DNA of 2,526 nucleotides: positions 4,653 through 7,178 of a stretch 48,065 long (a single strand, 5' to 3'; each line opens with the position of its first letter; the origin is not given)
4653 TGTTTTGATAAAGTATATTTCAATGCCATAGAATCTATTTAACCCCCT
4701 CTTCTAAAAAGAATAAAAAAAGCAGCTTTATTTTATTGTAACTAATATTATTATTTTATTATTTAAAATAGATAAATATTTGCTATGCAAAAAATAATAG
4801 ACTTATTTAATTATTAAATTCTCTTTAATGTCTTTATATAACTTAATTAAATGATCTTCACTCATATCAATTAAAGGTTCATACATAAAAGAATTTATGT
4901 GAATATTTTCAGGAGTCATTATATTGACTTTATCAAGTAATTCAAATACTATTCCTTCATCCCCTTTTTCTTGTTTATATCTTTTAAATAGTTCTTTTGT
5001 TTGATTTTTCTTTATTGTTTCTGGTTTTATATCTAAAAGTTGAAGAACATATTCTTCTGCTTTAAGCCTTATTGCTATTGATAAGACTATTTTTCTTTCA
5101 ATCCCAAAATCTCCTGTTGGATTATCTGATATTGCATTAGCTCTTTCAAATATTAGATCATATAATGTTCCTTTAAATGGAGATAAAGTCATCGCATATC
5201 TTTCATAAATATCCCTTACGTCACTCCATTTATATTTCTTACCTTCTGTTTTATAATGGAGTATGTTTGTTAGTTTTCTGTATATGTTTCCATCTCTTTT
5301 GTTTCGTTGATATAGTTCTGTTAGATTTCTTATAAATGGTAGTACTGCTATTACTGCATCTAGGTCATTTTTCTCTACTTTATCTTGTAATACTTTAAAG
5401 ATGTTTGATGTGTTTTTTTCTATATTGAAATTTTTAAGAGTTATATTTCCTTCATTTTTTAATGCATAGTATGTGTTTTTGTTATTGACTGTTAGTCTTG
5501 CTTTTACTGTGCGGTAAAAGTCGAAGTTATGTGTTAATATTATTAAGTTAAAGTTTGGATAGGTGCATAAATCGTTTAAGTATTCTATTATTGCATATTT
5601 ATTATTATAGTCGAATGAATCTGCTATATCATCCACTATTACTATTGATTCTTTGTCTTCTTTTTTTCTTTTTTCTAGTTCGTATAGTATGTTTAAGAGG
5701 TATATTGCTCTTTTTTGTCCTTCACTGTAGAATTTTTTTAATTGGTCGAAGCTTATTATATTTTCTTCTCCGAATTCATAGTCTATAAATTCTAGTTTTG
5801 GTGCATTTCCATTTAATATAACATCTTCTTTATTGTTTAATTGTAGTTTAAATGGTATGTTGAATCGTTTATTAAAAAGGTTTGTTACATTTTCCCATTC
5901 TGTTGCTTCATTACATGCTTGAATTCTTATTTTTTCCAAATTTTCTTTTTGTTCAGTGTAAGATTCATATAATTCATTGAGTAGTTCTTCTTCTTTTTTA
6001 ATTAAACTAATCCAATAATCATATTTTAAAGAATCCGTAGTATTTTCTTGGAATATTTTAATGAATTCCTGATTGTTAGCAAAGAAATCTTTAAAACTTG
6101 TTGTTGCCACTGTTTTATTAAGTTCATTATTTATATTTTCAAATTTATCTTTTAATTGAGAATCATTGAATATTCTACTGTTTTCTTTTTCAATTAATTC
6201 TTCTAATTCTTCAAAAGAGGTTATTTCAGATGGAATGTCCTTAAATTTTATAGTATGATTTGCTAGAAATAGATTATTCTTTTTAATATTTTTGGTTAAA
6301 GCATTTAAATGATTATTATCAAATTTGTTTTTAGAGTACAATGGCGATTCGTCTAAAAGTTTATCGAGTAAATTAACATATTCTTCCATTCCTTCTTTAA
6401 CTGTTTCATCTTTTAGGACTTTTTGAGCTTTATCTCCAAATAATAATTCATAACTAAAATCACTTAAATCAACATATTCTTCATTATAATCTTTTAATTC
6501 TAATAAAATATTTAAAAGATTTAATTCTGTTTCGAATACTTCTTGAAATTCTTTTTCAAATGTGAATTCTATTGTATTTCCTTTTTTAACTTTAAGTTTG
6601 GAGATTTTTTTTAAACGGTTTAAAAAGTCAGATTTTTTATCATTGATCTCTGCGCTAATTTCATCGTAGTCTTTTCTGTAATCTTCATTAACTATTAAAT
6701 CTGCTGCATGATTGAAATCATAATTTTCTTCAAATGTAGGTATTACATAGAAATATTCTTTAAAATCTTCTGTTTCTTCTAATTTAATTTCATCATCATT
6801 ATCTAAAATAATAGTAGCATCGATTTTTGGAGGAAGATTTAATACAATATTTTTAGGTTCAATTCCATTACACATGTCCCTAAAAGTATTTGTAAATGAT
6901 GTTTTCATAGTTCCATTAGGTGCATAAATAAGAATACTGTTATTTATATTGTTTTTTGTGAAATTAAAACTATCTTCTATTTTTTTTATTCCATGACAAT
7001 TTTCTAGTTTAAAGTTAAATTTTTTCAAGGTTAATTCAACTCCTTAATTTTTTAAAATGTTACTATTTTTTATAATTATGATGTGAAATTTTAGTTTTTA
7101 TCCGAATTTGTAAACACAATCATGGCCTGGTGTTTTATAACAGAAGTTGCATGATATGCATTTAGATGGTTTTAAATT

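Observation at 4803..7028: Standalone 741-aa ABC/SMC-like ATPase with degenerate P-loop, coiled-coil insert and C-terminal Rx6H (HEPN-like?) region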

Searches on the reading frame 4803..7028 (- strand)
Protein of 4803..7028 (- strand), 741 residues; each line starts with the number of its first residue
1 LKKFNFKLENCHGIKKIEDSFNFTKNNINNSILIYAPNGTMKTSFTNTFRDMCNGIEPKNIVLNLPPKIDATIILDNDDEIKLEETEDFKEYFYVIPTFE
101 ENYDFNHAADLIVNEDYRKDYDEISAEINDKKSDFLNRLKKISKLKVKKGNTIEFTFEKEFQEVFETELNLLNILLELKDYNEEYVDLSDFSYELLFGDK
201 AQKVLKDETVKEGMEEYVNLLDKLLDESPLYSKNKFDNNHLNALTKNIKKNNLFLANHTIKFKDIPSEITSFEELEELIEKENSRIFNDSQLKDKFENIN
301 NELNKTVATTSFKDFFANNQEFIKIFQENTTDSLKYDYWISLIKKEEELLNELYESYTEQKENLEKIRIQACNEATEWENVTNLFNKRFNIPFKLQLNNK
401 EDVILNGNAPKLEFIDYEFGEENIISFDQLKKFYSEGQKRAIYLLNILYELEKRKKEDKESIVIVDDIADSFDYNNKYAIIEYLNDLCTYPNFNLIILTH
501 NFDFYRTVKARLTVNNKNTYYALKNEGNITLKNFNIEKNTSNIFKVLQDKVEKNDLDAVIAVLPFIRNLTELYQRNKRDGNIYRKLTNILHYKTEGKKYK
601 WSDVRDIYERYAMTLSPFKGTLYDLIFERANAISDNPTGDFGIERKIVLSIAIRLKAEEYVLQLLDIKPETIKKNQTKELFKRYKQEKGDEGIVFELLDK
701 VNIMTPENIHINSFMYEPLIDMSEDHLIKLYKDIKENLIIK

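Call 4: search_protein_families(library=pfam, proteins=[window:4803-7028:-], max_evalue=1)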
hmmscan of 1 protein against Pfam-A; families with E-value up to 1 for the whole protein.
window:4803-7028:- (741 aa): 2 families
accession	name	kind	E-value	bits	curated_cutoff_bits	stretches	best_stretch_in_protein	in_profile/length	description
PF20659.2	MS_C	-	0.86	10.5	23.1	1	257-318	52-112/118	Malate synthase, C-terminal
PF13905.12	Thioredoxin_8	-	0.92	10.3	27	1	338-399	11-71/94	Thioredoxin-like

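Call 5: search_protein_families(library=ncbifam, proteins=[window:4803-7028:-], max_evalue=1)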
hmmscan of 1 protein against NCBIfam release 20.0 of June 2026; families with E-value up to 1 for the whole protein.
window:4803-7028:- (741 aa): 1 family
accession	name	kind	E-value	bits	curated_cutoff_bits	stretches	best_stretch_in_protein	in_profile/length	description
TIGR02211.1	LolD_lipo_ex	equivalog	0.0084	15.6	307.75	1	459-517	159-217/221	lipoprotein-releasing ABC transporter ATP-binding protein LolD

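Call 6: search_protein_families(library=padloc, proteins=[window:4803-7028:-], max_evalue=1)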
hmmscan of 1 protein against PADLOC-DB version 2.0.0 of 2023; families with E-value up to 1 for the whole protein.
window:4803-7028:- (741 aa): 6 families
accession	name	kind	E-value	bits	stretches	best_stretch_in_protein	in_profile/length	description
PDLC05023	PDC-S46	-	2e-203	676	1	1-736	1-717/719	-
PDLC04894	PDC-S06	-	6.5e-11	39.5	1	434-525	504-599/740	-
PDLC04897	PDC-S06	-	1.4e-06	25.2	1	238-539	329-613/727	-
PDLC04140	mad8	-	5.8e-06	24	1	324-503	91-235/314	mads_8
PDLC03868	LmuB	-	0.00062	16.2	1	187-372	200-390/1035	-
PDLC02335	AbiLi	-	0.003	14.7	1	5-542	52-271/326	AbiLi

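Call 8: find_homologous_proteins(query=window:4803-7028:-)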
Query window:4803-7028:- (741 aa): 3194 proteins with E <= 0.001 among 8000 candidates; the best 120 are listed.
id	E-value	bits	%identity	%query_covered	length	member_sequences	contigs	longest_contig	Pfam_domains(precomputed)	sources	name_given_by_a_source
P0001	0.0e+0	1607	100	100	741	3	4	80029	-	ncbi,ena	-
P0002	3.7e-199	682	49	99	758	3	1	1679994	-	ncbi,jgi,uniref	ncbi:hypothetical protein ACA135_05865 [Methanobrevibacter acididurans]|uniref:hypothetical protein 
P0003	4.5e-152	526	43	98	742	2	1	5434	-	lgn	-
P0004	1.4e-149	518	42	98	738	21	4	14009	-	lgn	-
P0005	3.0e-149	517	41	99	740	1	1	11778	-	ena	-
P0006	7.6e-148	512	42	98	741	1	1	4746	-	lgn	-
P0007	7.6e-148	512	42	99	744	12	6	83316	-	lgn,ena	-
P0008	9.5e-147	508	42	98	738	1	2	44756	-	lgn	-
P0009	1.1e-146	508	43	98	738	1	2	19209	-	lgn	-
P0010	1.3e-146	508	42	98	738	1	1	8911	-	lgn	-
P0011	4.3e-146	506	43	98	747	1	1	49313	-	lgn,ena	-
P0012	1.3e-145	505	42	99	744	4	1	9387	-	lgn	-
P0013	2.0e-145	504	42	98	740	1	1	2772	-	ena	-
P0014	1.1e-144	502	41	99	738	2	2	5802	-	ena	-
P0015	2.1e-144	501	41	99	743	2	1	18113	-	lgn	-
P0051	5.8e-131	456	39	99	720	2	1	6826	PF02463.26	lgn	-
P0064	1.4e-126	442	38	99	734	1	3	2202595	-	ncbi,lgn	ncbi:hypothetical protein JCM15415_18060 [Methanobacterium movens]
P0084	7.5e-124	433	35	99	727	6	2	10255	PF02463.26,PF13166.13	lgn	-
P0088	1.5e-123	432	36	99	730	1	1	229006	-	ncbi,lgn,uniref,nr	ncbi:hypothetical protein tloyanaT_32540 [Thalassotalea loyana]|uniref:Phage infection protein n=1 T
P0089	2.2e-123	431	36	100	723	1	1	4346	PF02463.26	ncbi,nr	ncbi:MAG: hypothetical protein H7Z76_11410 [Methylotenera sp.]|nr:hypothetical protein [Flavobacteri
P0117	2.0e-122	428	38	99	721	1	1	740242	PF13166.13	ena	-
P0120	4.0e-122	427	38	99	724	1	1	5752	PF13166.13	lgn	-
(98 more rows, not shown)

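Call 9: search_solved_structures(query=window:4803-7028:-, max_evalue=10, show_alignments=2)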
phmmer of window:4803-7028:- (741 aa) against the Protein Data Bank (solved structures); distinct sequences matched with E-value up to 10: 0.

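Call 17: find_encoding_contigs(protein=window:4803-7028:-, flank=10000, max_places=6)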
Protein window:4803-7028:- (741 aa): 4 contigs read that carry it; 3 places shown.
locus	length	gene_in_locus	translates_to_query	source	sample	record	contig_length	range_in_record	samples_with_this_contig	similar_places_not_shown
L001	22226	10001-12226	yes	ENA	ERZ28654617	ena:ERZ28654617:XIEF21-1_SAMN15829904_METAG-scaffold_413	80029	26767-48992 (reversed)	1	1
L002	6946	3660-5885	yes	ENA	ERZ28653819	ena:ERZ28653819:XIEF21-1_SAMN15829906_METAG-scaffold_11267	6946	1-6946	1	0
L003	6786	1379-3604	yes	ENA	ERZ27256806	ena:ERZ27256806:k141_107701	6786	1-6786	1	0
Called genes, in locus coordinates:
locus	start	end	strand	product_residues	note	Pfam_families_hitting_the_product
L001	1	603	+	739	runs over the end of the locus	PF24025:Ig_DR_A0283-like (faint)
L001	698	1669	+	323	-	PF02275:CBAH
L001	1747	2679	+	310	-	-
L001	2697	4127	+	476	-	PF04262:Glu_cys_ligase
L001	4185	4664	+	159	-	PF13240:Zn_Ribbon_1 (weak)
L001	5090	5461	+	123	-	-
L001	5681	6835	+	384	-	PF13421:Band_7_1, PF01145:Band_7, PF17032:Zn_ribbon_15 (faint), PF12773:DZR, PF13240:Zn_Ribbon_1 (weak), PF13248:Zn_ribbon_3 (faint), PF24460:DUF7575 (faint), PF13240:Zn_Ribbon_1 (weak), +1 more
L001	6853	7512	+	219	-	-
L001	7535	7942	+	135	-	PF08271:Zn_Ribbon_TF (weak)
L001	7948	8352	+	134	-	-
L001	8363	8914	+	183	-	PF03352:Adenine_glyco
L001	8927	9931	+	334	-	PF00724:Oxidored_FMN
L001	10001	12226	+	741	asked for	-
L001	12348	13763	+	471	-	PF08245:Mur_ligase_M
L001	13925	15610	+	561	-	PF13286:HD_assoc (faint), PF01966:HD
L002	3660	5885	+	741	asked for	-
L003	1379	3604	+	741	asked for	-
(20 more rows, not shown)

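Call 19: find_related_loci(query=A1, collection=viral_contigs, flank=8000)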
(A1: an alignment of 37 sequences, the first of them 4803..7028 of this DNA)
Query A1 (741 aa) in viral_contigs; peptide patterns used: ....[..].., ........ (x = any residue, [..] = any of these).
58 stretches matched a pattern; 14 encode a relative of the query (tblastn E <= 1e-3); 13 distinct loci.
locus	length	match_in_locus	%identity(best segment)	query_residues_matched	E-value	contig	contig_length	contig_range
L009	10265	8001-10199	35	1-736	3e-119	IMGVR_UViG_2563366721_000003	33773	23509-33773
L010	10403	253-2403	36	1-734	8e-119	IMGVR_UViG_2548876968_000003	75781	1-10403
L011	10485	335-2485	36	1-734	8e-119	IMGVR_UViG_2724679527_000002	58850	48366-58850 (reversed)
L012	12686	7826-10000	35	1-736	5e-118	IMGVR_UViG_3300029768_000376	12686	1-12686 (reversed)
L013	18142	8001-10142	34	1-734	9e-116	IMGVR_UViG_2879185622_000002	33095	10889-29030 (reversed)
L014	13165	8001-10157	34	1-738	5e-110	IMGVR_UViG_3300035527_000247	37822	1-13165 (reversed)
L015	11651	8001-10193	32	3-738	4e-103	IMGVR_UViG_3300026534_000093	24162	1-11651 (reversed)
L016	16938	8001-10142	33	1-735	2e-90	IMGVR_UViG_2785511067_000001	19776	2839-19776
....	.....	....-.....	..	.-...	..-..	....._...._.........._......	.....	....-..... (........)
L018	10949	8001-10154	31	1-735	2e-82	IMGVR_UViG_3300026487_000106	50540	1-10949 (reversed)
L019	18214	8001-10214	31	1-739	1e-88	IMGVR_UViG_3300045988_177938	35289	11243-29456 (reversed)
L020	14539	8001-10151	33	1-734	8e-101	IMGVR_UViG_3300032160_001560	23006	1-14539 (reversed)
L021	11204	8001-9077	30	361-735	1e-30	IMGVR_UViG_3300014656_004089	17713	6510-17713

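Call 25: predict_structure(alignment_id=A2)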
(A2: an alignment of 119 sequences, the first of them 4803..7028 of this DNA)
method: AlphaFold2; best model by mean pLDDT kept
length: 741 residues; sequences in the alignment: 119
mean_pLDDT: 86.3   pTM: 0.70
mean pLDDT of the five models: 86.3, 86.1, 84.3, 83.4, 83.4
residues with pLDDT >= 90: 264; 70-90: 453; 50-70: 22; < 50: 2
segments of 3 or more residues with pLDDT < 50: none
pLDDT, mean of each block of 10 residues (from residue 1): 94 93 77 88 93 93 89 93 94 92 78 83 89 93 90 92 90 85 83 85 80 86 83 76 83 87 84 87 81 84 81 82 83 90 91 88 86 84 91 85 79 80 83 82 90 90 92 87 92 94 88 88 82 76 82 90 86 71 91 92 88 83 94 85 87 94 92 90 94 92 72 63 87 89 54
secondary structure, 60 per line:
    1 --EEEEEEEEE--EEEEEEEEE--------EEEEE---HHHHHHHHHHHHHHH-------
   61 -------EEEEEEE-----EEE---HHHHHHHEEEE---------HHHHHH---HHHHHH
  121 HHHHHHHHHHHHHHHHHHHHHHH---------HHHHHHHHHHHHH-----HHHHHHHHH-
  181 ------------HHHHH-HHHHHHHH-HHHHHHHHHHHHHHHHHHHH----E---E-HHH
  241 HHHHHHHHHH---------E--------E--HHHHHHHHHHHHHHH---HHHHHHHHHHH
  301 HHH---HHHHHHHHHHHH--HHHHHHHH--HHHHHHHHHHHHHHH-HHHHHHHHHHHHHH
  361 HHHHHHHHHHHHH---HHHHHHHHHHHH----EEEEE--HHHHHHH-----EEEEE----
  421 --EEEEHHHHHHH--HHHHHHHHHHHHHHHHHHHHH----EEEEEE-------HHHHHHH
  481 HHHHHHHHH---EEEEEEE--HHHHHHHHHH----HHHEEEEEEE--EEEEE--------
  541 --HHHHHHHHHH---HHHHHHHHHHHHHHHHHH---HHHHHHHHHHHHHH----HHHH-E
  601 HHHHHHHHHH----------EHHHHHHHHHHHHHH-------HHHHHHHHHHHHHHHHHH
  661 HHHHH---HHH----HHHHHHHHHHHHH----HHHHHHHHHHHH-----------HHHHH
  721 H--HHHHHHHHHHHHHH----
elements in order (helices of 4 or more, strands of 3 or more residues): E3-11 E14-22 E31-35 H39-53 E68-74 E80-82 H86-92 E93-96 H106-111 H115-143 H153-165 H171-179 H193-197 H199-206 H208-227 H238-250 H272-286 H290-303 H307-318 H321-328 H331-345 H347-373 H377-388 E393-397 H400-406 E412-416 E423-426 H427-433 H436-456 E461-466 H474-489 E493-499 H502-511 E519-525 E528-532 H543-552 H556-573 H577-590 H595-598 H601-610 H622-635 H643-665 H676-688 H693-704 H716-721 H724-737

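Call 34: find_encoding_contigs(protein=P0002, flank=7000, max_places=1)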
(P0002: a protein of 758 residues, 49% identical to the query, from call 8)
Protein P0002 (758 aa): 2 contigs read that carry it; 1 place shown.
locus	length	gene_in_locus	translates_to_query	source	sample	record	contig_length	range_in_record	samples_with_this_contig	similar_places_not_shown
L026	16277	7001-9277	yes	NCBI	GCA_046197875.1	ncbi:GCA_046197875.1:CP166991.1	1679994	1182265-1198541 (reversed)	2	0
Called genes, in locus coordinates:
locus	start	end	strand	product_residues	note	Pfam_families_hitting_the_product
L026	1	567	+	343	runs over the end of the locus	PF00535:Glycos_transf_2, PF10111:Glyco_tranf_2_2, PF13641:Glyco_tranf_2_3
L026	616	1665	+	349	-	PF00535:Glycos_transf_2, PF10111:Glyco_tranf_2_2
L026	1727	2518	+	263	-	PF14393:DUF4422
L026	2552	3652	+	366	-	PF13450:NAD_binding_8, PF01593:Amino_oxidase, PF03275:GLF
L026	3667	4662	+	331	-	PF01073:3Beta_HSD, PF01370:Epimerase, PF02719:Polysacc_synt_2, PF04321:RmlD_sub_bind, PF05368:NmrA, PF08659:KR (faint), PF13460:NAD_binding_10, PF16363:GDP_Man_Dehyd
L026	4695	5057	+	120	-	-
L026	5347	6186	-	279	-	PF18863:AbiJ_NTD4, PF14355:Abi_C (weak)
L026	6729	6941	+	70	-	PF13619:KTSC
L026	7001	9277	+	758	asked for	-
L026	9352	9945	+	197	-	PF00931:NB-ARC (faint), PF07693:KAP_NTPase, PF13401:AAA_22 (weak)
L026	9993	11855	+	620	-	-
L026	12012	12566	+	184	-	-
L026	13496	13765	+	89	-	-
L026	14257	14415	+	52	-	-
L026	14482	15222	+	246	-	PF21350:Cas6_I-A, PF01881:Cas_Cas6_C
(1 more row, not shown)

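Call 35: find_encoding_contigs(protein=P0064, flank=7000, max_places=1)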
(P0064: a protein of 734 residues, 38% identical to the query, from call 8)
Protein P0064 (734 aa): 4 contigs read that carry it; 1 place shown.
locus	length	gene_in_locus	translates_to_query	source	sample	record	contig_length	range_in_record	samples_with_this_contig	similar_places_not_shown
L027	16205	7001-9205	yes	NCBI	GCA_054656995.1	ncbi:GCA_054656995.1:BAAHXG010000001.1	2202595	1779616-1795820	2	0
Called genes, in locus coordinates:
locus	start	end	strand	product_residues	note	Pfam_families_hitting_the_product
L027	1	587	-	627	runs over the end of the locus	-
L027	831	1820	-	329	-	PF28530:DUF8426, PF04471:Mrr_cat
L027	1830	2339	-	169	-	PF08819:DUF1802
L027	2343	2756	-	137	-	PF04033:DUF365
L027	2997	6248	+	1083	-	PF00176:SNF2-rel_dom (weak), PF00270:DEAD (faint), PF04851:ResIII, PF20720:nSTAND3 (weak), PF00271:Helicase_C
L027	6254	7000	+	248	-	PF14335:DUF4391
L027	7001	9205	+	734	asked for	-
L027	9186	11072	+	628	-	PF01555:N6_N4_Mtase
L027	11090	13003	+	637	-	PF01555:N6_N4_Mtase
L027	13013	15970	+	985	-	PF04851:ResIII, PF00270:DEAD (weak), PF19778:RE_endonuc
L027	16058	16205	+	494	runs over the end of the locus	-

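Call 36: find_encoding_contigs(protein=P0088, flank=7000, max_places=1)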
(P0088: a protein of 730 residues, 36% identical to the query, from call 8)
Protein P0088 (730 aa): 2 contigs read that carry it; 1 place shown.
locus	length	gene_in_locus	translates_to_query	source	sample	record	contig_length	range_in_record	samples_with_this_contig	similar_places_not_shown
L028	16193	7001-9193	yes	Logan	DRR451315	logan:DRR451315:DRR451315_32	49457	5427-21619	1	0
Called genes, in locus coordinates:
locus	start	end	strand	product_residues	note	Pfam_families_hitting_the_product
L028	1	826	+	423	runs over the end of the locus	PF25164:CoiA_N (weak), PF10544:T5orf172 (weak), PF13455:MUG113 (weak)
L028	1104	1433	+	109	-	-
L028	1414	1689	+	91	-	-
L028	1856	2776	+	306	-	PF26109:WHD_BrxR, PF13280:WYL, PF26107:BrxR_CTD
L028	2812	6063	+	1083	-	PF00176:SNF2-rel_dom (weak), PF04851:ResIII (weak), PF00270:DEAD (faint), PF00271:Helicase_C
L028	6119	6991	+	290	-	PF14335:DUF4391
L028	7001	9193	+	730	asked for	-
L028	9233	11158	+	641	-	PF01555:N6_N4_Mtase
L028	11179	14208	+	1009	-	PF04851:ResIII, PF00270:DEAD, PF19778:RE_endonuc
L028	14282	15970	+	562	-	PF03235:GmrSD_N, PF07510:GmrSD_C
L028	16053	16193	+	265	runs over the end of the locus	-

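Call 37: find_encoding_contigs(protein=P0117, flank=7000, max_places=1)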
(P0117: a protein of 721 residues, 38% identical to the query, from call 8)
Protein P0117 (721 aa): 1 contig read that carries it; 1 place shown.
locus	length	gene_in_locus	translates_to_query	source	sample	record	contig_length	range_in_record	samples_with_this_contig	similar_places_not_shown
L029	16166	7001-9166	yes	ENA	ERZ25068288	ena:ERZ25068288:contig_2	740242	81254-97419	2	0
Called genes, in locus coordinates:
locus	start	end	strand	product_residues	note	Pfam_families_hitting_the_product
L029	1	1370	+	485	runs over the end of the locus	PF01645:Glu_synthase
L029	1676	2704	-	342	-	PF14696:Glyoxalase_5, PF00903:Glyoxalase, PF13669:Glyoxalase_4 (weak)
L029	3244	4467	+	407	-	PF01637:ATPase_2, PF10923:BrxC_BrxD (faint), PF13191:AAA_16, PF13401:AAA_22 (weak)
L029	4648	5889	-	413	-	PF01555:N6_N4_Mtase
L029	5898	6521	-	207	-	PF09499:RE_ApaLI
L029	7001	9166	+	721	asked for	PF13166:AAA_13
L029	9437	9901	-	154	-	-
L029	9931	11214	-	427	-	PF13175:AAA_15, PF13476:AAA_23 (faint), PF13304:AAA_21 (weak)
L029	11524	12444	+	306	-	PF02481:DNA_processg_A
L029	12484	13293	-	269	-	-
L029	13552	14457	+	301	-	-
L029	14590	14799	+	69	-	-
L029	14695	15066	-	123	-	-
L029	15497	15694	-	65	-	-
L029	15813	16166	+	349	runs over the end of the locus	PF04754:Transposase_31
